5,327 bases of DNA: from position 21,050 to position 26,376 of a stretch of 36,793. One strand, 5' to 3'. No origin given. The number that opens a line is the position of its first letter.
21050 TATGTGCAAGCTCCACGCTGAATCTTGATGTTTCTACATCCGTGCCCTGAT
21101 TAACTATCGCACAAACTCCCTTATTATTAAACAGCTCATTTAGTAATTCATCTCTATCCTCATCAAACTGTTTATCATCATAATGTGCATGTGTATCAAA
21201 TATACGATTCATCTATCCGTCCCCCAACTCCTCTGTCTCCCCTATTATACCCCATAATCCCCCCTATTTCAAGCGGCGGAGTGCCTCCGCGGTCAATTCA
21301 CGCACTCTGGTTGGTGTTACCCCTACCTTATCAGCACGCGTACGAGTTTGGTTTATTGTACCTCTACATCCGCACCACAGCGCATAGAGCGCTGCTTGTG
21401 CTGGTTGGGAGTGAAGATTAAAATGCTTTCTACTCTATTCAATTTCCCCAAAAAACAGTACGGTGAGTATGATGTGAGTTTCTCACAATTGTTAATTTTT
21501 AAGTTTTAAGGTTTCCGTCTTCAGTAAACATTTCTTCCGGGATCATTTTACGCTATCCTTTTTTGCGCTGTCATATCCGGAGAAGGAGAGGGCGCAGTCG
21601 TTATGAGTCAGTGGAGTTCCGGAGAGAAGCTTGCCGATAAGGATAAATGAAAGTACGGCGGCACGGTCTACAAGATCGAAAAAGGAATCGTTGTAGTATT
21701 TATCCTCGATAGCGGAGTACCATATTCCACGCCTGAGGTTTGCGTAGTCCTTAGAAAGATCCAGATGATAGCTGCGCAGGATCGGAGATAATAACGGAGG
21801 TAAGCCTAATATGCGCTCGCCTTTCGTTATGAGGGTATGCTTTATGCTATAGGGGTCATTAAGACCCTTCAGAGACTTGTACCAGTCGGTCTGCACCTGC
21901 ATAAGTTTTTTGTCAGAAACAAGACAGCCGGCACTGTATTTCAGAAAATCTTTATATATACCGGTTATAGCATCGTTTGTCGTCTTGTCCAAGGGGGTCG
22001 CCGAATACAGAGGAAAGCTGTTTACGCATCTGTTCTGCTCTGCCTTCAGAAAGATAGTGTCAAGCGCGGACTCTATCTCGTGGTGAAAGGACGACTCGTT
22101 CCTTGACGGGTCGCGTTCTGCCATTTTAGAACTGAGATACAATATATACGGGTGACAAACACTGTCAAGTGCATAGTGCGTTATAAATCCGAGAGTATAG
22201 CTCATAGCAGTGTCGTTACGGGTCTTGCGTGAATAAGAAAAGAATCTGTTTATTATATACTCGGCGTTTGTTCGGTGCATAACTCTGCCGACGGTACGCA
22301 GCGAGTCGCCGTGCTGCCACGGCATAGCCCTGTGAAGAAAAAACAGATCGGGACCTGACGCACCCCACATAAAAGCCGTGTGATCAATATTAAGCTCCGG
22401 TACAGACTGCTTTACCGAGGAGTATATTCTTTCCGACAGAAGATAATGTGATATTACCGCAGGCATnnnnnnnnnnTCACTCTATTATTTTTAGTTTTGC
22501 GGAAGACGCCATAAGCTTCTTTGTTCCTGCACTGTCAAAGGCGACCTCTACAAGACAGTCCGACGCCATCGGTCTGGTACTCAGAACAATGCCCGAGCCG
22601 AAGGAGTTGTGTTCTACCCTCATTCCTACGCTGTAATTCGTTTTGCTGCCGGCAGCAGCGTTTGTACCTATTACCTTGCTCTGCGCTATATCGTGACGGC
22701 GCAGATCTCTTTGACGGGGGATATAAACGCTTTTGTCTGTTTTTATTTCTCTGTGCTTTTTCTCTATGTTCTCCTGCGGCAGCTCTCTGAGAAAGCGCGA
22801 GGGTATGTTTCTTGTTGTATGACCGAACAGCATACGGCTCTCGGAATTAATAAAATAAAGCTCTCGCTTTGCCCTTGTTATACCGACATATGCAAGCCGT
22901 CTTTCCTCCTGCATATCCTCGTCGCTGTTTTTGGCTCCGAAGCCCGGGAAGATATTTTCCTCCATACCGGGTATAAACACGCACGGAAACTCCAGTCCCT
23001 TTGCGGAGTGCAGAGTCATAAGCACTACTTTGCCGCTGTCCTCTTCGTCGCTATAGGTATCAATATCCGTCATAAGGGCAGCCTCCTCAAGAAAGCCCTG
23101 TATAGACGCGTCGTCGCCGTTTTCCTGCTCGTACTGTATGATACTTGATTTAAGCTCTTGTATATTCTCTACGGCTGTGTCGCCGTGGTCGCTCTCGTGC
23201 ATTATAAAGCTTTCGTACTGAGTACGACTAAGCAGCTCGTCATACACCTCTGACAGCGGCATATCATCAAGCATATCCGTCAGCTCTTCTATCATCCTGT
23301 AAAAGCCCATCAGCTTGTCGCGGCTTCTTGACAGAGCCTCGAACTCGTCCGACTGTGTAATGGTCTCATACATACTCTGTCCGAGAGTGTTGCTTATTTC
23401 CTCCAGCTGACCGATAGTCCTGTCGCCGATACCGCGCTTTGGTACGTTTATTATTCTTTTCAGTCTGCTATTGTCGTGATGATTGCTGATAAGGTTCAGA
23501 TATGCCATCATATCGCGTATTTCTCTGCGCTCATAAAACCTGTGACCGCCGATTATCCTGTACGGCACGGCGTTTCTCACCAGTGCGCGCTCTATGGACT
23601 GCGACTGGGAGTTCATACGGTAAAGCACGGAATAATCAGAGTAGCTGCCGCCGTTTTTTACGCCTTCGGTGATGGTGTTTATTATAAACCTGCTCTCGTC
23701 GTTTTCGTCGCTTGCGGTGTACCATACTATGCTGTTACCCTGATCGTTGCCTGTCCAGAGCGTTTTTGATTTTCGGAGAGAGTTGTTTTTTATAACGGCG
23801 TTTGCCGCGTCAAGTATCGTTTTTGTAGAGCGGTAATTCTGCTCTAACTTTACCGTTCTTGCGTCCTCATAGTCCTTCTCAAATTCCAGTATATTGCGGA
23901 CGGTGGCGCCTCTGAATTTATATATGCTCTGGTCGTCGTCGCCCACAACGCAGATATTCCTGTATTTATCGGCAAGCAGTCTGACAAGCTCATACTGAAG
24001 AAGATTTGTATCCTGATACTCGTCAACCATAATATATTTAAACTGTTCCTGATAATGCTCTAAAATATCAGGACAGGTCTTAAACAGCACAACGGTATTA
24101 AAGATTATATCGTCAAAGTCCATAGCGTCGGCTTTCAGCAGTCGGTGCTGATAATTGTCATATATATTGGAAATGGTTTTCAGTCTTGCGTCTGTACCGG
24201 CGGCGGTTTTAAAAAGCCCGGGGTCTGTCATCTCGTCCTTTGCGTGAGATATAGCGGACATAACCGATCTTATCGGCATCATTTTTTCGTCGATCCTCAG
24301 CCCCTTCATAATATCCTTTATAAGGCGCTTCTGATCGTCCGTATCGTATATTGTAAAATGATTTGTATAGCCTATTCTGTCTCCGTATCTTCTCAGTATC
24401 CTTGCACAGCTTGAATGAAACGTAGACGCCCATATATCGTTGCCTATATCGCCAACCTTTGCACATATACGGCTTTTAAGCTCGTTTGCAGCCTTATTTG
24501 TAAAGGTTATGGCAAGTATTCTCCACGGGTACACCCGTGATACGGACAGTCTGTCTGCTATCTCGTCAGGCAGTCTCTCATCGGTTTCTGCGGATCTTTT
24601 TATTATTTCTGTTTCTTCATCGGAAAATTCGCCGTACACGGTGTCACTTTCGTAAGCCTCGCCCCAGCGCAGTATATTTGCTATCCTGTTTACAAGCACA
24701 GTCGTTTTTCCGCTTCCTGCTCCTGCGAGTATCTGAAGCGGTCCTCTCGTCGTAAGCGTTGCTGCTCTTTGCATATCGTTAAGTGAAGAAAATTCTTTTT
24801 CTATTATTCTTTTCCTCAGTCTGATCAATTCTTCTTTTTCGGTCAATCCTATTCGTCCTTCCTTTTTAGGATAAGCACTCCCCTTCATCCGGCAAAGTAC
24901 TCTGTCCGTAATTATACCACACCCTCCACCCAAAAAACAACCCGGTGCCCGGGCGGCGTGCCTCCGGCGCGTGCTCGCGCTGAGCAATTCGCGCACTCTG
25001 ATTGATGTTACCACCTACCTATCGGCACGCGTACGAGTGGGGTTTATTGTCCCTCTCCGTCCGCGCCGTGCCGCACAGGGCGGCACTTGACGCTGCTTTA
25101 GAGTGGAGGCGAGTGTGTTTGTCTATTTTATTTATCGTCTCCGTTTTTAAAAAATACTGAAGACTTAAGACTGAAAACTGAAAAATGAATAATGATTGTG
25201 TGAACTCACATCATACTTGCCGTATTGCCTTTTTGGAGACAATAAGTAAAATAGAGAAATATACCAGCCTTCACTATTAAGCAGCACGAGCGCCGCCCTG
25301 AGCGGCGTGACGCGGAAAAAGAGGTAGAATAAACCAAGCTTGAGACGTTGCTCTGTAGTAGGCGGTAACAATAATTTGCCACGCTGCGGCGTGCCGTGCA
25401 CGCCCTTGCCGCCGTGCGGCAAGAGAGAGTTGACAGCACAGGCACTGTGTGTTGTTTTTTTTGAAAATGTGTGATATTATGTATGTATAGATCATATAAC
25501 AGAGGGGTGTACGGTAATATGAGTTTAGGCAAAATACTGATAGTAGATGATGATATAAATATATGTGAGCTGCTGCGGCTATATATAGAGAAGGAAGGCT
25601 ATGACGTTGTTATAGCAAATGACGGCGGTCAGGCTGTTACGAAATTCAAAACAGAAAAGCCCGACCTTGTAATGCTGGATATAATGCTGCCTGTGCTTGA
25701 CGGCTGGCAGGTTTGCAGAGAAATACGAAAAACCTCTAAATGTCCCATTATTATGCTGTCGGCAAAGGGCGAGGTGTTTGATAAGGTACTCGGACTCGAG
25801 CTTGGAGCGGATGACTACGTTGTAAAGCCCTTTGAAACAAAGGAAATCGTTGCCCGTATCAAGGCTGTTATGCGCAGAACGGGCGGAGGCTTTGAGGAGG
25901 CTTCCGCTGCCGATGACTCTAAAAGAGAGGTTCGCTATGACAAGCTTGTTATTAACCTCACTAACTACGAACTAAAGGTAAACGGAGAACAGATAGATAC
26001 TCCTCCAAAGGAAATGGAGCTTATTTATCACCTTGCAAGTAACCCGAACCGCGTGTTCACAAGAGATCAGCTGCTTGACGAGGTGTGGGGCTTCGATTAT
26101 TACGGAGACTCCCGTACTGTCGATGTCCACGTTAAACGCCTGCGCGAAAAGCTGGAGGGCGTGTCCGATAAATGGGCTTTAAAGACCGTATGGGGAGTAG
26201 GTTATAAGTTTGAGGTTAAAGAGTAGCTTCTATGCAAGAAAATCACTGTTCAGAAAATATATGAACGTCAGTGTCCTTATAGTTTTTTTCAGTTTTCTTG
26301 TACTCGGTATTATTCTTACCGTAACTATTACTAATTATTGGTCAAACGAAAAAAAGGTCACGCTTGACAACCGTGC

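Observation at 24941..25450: Three loci carry the same tail-to-tail inverted dimer with an identical internal junction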

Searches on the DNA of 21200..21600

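Call 12: search_rna_families(source=window, start=21200, end=21600, threshold=evalue, max_evalue=10, show_alignments=2)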
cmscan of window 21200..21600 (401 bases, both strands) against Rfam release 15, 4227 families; matches with E-value up to 10: 3.
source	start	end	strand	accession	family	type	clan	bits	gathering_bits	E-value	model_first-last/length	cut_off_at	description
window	21219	21264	+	RF01974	H19_3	Gene; lncRNA;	-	14.9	46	1.7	70-116/116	no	H19 conserved region 3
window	21427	21445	-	RF02914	DUF805b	Cis-reg;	CL00115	12.2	35.6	1.2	1-35/35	no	DUF805b RNA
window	21230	21293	-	RF01276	sR53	Gene; snRNA; snoRNA; CD-box;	-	11.7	49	2.7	1-60/60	no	Small nucleolar RNA sR53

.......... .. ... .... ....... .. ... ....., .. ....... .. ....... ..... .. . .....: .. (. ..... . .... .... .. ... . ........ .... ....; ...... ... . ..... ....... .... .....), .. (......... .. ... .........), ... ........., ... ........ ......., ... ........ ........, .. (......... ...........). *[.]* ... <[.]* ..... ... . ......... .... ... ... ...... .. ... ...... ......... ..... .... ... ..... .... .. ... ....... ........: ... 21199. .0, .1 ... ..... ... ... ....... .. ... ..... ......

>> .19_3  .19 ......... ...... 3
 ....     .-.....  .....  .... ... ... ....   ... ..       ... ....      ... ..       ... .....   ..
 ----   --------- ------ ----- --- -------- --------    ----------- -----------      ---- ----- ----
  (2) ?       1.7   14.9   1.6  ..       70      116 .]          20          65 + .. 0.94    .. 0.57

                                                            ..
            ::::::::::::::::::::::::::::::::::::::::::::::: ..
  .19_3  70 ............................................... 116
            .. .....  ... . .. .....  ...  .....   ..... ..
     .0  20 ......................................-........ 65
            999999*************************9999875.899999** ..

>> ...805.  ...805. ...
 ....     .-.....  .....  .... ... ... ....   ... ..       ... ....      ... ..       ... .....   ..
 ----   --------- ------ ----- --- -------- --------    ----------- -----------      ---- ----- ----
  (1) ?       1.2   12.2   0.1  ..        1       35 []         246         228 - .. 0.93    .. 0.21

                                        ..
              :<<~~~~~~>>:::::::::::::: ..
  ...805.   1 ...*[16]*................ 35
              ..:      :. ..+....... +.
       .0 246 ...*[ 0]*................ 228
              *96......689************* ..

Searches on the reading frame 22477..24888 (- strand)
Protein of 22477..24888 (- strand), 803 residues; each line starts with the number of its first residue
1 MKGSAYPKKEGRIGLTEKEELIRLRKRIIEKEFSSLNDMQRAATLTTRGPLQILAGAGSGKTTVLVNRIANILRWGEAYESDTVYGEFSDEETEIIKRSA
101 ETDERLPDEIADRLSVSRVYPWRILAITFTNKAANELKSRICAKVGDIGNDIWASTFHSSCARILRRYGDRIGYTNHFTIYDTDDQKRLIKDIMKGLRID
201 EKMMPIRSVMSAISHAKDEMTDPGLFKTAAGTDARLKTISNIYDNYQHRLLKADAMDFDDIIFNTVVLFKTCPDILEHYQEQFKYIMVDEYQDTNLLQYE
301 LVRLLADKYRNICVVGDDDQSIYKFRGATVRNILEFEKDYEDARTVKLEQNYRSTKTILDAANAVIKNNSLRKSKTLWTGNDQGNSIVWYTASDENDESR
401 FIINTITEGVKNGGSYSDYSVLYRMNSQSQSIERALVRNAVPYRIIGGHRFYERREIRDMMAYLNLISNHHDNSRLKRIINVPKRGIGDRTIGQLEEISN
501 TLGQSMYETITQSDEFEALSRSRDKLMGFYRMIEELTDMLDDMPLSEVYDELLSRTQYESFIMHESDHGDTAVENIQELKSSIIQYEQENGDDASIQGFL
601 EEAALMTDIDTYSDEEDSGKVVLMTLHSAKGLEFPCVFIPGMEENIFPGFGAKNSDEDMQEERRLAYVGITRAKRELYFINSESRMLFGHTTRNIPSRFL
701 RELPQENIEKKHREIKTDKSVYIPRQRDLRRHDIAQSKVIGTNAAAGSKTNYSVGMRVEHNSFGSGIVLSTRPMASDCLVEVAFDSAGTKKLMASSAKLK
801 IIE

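Call 19: find_related_loci(query=window:22477-24888:-, collection=genome_contigs, flank=10000)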
Query window:22477-24888:- (803 aa) in genome_contigs; peptide patterns used: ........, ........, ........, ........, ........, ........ (x = any residue, [..] = any of these).
134 stretches matched a pattern; 82 encode a relative of the query (tblastn E <= 1e-3); the best 80 are kept; 80 distinct loci.
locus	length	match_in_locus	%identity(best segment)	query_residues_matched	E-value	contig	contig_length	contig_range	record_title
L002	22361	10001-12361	71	16-802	0e+0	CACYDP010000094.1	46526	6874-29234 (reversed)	MAG: uncultured Ruminococcus sp. isolate RUG11845 genome assembly, contig: RUG11845_asm_94, whole genome shotgun sequenc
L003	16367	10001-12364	69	16-803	0e+0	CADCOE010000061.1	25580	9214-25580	MAG: uncultured Ruminococcus sp. isolate RUG14822 genome assembly, contig: RUG14822_asm_61, whole genome shotgun sequenc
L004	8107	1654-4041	69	10-802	0e+0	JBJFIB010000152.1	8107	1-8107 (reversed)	MAG: Acutalibacteraceae bacterium isolate PUUB61_bin.007 NODE_4447_length_8107_cov_10.046821, whole genome shotgun seque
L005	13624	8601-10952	68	18-803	0e+0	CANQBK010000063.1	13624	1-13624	MAG: uncultured Clostridia bacterium isolate Lapin-005__bin22 genome assembly, contig: Lapin-005__NODE_6171_length_13624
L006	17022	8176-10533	67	15-802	0e+0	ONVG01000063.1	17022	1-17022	uncultured Clostridiales bacterium isolate RUG669 genome assembly, contig: scaffold_6022, whole genome shotgun sequence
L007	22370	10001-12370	65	15-803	0e+0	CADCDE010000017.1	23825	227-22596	MAG: uncultured Ruminococcus sp. isolate RUG14529 genome assembly, contig: RUG14529_asm_17, whole genome shotgun sequenc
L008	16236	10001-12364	64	15-802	0e+0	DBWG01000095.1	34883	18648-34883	MAG TPA_asm: Ruminococcaceae bacterium UBA1244 UBA1244_contig_93699, whole genome shotgun sequence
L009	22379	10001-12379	64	11-803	0e+0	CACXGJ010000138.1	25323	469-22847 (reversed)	MAG: uncultured Ruminococcus sp. isolate RUG11233 genome assembly, contig: RUG11233_asm_138, whole genome shotgun sequen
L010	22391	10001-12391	63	1-797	0e+0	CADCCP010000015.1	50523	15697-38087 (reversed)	MAG: uncultured Ruminococcus sp. isolate RUG14527 genome assembly, contig: RUG14527_asm_15, whole genome shotgun sequenc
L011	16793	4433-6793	62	18-803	0e+0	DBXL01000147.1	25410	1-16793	MAG TPA_asm: Ruminococcaceae bacterium UBA1213 UBA1213_contig_47006, whole genome shotgun sequence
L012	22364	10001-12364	62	16-802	0e+0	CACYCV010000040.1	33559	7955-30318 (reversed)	MAG: uncultured Ruminococcus sp. isolate RUG11824 genome assembly, contig: RUG11824_asm_40, whole genome shotgun sequenc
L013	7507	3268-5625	61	18-803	0e+0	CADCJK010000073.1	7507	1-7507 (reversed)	MAG: uncultured Ruminococcus sp. isolate RUG14692 genome assembly, contig: RUG14692_asm_73, whole genome shotgun sequenc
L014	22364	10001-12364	64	16-803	0e+0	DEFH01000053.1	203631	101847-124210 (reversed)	MAG TPA_asm: Ruminococcaceae bacterium UBA2857 UBA2857_contig_1220, whole genome shotgun sequence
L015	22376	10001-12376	59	2-795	0e+0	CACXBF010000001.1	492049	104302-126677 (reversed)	MAG: uncultured Ruminococcus sp. isolate RUG11102 genome assembly, contig: RUG11102_asm_1, whole genome shotgun sequence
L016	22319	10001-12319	59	20-795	0e+0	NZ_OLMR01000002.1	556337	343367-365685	Pseudoruminococcus massiliensis strain Marseille-P3876, whole genome shotgun sequence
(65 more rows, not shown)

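Call 91: search_protein_families(library=pfam, proteins=[window:22477-24888:-], max_evalue=0.001)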
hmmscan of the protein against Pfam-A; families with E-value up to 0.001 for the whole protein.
window:22477-24888:- (803 aa): 9 families
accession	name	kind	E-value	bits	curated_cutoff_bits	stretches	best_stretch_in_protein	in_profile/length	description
PF00580.27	UvrD-helicase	-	1.1e-82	278.3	23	2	109-340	33-270/271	UvrD/REP helicase N-terminal domain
PF13361.12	UvrD_C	-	1.7e-79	268.2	25.6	1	346-683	1-349/350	UvrD-like helicase C-terminal domain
PF13245.12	AAA_19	-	5.5e-20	72.3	25.1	1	45-326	8-134/134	AAA domain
PF13538.12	UvrD_C_2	-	5.9e-11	42.5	27.4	1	621-680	2-52/52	UvrD-like helicase C-terminal domain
PF21196.3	PcrA_UvrD_tudor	-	1.2e-07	31.9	23.9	1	754-797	1-44/48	PcrA/UvrD tudor domain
PF01443.25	Viral_helicase1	-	3.8e-07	30.6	21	0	593-681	153-228/228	Viral superfamily 1 RNA helicase core domain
PF13604.12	AAA_30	-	3.4e-05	24.1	27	0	278-370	85-172/191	AAA domain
PF13087.12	AAA_12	-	0.00037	20.5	27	0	342-405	14-72/195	AAA domain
PF13086.12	AAA_11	-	0.00063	20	27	0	36-290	2-221/257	AAA domain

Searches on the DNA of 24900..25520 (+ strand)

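Call 96: search_rna_families(source=window, start=24900, end=25520, threshold=evalue, max_evalue=5)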
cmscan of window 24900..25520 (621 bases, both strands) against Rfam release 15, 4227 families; matches with E-value up to 5: 4.
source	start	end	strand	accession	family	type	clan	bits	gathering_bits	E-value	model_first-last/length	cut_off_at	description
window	25054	25322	-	RF04209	MIR7533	Gene; miRNA;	-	41.2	230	8.5e-07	1-249/249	no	MIR7533 microRNA precursor family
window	25098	25279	+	RF04088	MIR812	Gene; miRNA;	-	22.1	80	4.2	1-205/205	no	MIR812 microRNA precursor family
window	25134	25255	-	RF01873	PISRT1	Gene; lncRNA;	-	20.2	70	3.9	1-107/107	no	Polled intersex syndrome regulated transcript 1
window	25061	25150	+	RF02241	Xoo2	Gene; sRNA;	-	14.8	45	3.1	1-78/78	no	Xanthomonadaceae sRNA Xoo2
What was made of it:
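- On Any curated RNA family (Rfam 15): At relaxed E-values only chance or long-hairpin matches far below threshold were found (calls 12, 96).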

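Call 97: search_dna_similar(query=window:24941-25450:+, collection=plasmids, mode=distant, max_evalue=0.001, max_rows=10)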
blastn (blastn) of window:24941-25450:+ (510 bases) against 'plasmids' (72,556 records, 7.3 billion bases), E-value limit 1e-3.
No match.

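Call 98: search_dna_similar(query=window:24941-25450:+, collection=phages, mode=distant, max_evalue=0.001, max_rows=10)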
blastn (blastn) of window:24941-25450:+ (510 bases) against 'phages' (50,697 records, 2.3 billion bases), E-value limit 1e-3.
No match.
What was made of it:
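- Tried and rejected: Plasmid and phage collections: no match (calls 97, 98).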

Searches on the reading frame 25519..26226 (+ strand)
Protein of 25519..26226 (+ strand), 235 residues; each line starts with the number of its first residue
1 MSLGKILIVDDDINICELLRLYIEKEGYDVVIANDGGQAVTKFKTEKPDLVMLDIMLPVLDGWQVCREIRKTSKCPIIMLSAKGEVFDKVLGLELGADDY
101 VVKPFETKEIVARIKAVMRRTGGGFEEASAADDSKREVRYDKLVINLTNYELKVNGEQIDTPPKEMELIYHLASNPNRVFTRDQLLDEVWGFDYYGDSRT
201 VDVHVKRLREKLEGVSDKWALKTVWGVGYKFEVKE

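Call 57: find_homologous_proteins(query=window:25519-26226:+, max_evalue=1e-60)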
Query window:25519-26226:+ (235 aa): 8000 proteins with E <= 1e-60 among 8000 candidates; the best 120 are listed.
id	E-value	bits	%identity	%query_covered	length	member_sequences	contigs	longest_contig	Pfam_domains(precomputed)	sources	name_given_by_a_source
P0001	1.5e-152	524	100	100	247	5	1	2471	PF00486.35,PF00072.31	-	-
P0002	7.2e-151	518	98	100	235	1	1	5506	PF00486.35,PF00072.31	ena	-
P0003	6.3e-141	486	91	100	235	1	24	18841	PF00486.35,PF00072.31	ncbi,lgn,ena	-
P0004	1.1e-140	485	92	100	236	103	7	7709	PF00486.35,PF00072.31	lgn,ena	-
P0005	1.7e-140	484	92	100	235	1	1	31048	PF00486.35,PF00072.31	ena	-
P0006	1.7e-140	484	91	100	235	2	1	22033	PF00486.35,PF00072.31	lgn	-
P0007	3.3e-140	483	92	100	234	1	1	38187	PF00486.35,PF00072.31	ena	-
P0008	4.4e-140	483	91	100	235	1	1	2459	PF00486.35,PF00072.31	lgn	-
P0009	1.2e-139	481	91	100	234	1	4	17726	PF00486.35,PF00072.31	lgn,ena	-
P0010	1.9e-139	481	90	100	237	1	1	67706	PF00486.35,PF00072.31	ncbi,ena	-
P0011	2.3e-139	480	91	99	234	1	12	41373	PF00486.35,PF00072.31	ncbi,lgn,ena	-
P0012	2.4e-139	480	91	100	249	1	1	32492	PF00486.35,PF00072.31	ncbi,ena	-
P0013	3.3e-139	480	91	100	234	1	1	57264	PF00486.35,PF00072.31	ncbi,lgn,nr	ncbi:MAG: response regulator transcription factor [Clostridia bacterium]|nr:response regulator trans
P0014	6.2e-139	479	91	100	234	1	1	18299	PF00486.35,PF00072.31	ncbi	ncbi:MAG: response regulator transcription factor [Acutalibacteraceae bacterium]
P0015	6.7e-139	479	91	100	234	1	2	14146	PF00486.35,PF00072.31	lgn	-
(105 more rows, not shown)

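Call 58: find_encoding_contigs(protein=P0002, flank=10000, max_places=5)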
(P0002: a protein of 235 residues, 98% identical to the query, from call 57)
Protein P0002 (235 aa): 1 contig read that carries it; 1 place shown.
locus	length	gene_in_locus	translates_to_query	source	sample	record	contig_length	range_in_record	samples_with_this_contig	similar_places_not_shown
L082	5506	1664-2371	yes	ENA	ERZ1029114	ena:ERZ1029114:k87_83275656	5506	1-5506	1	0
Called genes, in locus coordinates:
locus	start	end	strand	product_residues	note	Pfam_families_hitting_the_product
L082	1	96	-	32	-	?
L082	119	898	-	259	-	PF01061:ABC2_membrane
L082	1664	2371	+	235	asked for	PF00072:Response_reg, PF00486:Trans_reg_C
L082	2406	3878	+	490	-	PF00672:HAMP, PF00512:HisKA, PF02518:HATPase_c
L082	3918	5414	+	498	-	PF00089:Trypsin, PF13365:Trypsin_2, PF13180:PDZ_2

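Call 59: find_encoding_contigs(protein=P0007, flank=10000, max_places=5)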
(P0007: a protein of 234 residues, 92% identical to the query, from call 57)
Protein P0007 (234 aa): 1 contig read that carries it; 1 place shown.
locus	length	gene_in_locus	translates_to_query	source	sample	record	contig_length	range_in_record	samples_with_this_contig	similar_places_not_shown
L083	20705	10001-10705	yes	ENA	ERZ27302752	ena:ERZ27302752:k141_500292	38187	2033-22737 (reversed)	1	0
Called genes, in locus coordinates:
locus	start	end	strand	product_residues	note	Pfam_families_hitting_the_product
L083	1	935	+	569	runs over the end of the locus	PF23915:SusG_C (faint), PF00128:Alpha-amylase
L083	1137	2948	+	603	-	PF00009:GTP_EFTU, PF22042:EF-G_D2 (weak), PF03144:GTP_EFTU_D2, PF14492:EFG_III (weak), PF00679:EFG_C, PF06421:LepA_C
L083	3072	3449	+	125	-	PF12646:DUF3783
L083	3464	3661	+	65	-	-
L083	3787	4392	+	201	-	PF12844:HTH_19, PF13560:HTH_31 (weak), PF01381:HTH_3, PF13443:HTH_26 (weak), PF07022:Phage_CI_repr (faint)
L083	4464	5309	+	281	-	-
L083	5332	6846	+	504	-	PF04851:ResIII (weak), PF00270:DEAD, PF00271:Helicase_C, PF16124:RecQ_Zn_bind, PF00570:HRDC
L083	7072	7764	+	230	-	PF08713:DNA_alkylation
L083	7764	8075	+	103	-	-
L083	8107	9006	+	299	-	PF00005:ABC_tran, PF13304:AAA_21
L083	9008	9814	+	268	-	PF12679:ABC2_membrane_2, PF10920:DUF2705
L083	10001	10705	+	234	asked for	PF00072:Response_reg, PF00486:Trans_reg_C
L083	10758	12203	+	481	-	PF00672:HAMP, PF00512:HisKA, PF02518:HATPase_c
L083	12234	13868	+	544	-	PF00089:Trypsin, PF13365:Trypsin_2, PF13180:PDZ_2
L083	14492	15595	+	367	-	PF07508:Recombinase, PF13408:Zn_ribbon_recom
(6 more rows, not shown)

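Call 60: find_encoding_contigs(protein=P0005, flank=10000, max_places=5)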
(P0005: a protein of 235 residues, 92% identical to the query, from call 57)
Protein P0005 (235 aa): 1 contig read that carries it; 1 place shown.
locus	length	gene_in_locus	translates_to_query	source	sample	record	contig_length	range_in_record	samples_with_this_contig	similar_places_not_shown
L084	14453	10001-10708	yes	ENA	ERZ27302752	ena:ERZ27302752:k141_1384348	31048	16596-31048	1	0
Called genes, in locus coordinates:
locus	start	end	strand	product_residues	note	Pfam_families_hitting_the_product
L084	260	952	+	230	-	PF08713:DNA_alkylation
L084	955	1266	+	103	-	-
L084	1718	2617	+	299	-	PF00005:ABC_tran, PF13304:AAA_21 (weak)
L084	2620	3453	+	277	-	PF12679:ABC2_membrane_2, PF12730:ABC2_membrane_4 (weak), PF10920:DUF2705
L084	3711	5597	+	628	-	PF13522:GATase_6, PF13537:GATase_7, PF00733:Asn_synthase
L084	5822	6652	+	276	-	PF08543:Phos_pyr_kin, PF00294:PfkB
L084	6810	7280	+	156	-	-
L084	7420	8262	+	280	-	PF00456:Transketolase_N, PF13292:DXP_synthase_N, PF00676:E1_dh, PF09364:XFP_N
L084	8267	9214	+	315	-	PF02779:Transket_pyr, PF17147:PFOR_II (faint), PF02780:Transketolase_C, PF22613:Transketolase_C_1 (faint)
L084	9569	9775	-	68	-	-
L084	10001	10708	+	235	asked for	PF00072:Response_reg, PF00486:Trans_reg_C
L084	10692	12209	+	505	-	PF00672:HAMP, PF00512:HisKA, PF02518:HATPase_c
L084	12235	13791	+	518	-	PF00089:Trypsin, PF13365:Trypsin_2, PF13180:PDZ_2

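Call 91: search_protein_families(library=pfam, proteins=[window:25519-26226:+], max_evalue=0.001)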
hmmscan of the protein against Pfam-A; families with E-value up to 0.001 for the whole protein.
window:25519-26226:+ (235 aa): 3 families
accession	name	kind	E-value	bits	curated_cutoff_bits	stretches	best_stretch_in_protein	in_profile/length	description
PF00072.30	Response_reg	-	3.9e-31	107.9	30.2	1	6-115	1-111/111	Response regulator receiver domain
PF00486.34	Trans_reg_C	-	2.6e-27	95.2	26.2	1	156-231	1-77/77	Transcriptional regulatory protein, C terminal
PF23198.2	PDE8A_N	-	0.00063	20.1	29.6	1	11-76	18-84/147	PDE8A-like, N-terminal domain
